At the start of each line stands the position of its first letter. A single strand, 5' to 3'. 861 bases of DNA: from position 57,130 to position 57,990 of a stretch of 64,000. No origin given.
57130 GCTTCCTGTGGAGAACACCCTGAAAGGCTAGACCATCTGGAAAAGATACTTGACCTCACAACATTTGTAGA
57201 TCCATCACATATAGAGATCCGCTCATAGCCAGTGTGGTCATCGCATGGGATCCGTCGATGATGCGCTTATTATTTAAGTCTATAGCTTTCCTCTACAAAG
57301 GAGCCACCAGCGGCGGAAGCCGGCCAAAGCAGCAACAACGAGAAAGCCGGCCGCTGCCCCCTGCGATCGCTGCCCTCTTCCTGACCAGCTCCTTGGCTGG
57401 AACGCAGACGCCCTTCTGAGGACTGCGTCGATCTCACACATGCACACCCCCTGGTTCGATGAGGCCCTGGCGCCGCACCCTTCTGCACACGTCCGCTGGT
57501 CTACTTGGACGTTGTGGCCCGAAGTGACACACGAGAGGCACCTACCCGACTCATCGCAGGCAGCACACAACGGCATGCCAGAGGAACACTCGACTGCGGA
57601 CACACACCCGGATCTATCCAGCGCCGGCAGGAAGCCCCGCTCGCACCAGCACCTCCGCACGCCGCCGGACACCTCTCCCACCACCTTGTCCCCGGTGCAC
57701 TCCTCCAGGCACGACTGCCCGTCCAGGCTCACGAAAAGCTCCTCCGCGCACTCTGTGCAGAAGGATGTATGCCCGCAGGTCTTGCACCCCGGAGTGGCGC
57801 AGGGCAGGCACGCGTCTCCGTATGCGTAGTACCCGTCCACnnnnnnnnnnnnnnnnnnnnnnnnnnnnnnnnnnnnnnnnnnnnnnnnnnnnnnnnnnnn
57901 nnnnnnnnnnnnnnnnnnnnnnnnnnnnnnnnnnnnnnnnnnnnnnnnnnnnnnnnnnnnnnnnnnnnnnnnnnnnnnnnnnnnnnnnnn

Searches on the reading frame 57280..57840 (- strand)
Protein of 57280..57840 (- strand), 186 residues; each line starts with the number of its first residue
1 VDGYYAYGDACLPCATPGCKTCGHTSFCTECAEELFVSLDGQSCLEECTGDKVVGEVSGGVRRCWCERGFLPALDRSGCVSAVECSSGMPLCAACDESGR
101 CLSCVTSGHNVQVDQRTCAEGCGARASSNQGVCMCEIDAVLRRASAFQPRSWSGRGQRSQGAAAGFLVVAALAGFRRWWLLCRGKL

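Call 33: find_encoding_contigs(protein=window:57280-57840:-, flank=10000, max_places=10)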
Protein window:57280-57840:- (186 aa): no gene with exactly this product is on record in the collection.

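Call 34: find_homologous_proteins(query=window:57280-57840:-, max_evalue=1e-20)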
Query window:57280-57840:- (186 aa): 3 proteins with E <= 1e-20 among 242 candidates.
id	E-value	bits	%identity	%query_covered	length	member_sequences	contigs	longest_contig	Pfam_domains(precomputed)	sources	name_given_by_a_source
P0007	2.6e-85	303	80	92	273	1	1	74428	-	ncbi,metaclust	ncbi:Molecular chaperone, DnaJ family protein, partial [Giardia duodenalis]|metaclust:status=active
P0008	3.5e-67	244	84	72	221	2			PF03302.19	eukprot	eukprot:XP_001703872.1 Hypothetical protein GL50803_100877 [Giardia lamblia ATCC 50803]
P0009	1.2e-31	128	85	38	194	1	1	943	PF03302.19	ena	-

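Call 35: find_encoding_contigs(protein=P0007, flank=10000, max_places=5)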
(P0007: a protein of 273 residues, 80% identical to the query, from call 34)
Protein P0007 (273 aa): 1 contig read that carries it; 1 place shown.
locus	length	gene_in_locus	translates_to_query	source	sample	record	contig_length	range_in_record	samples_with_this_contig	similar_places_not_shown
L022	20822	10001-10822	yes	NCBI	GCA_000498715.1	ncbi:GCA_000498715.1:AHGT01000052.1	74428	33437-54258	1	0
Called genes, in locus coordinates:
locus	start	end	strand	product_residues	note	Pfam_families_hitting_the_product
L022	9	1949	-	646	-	PF00069:Pkinase, PF07714:PK_Tyr_Ser-Thr, PF12796:Ank_2 (weak), PF13637:Ank_4 (faint), PF13857:Ank_5 (faint), PF00023:Ank (faint), PF12796:Ank_2, PF12796:Ank_2, +1 more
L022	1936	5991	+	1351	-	PF12796:Ank_2, PF13637:Ank_4 (faint), PF13857:Ank_5 (faint), PF00023:Ank (faint), PF13606:Ank_3 (faint), PF12796:Ank_2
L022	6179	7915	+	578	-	PF01336:tRNA_anti-codon, PF00152:tRNA-synt_2, PF01409:tRNA-synt_2d (faint)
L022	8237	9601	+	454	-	PF00091:Tubulin, PF03953:Tubulin_C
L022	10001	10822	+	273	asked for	-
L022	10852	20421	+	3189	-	PF25828:CC_Cfap43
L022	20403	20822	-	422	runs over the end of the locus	-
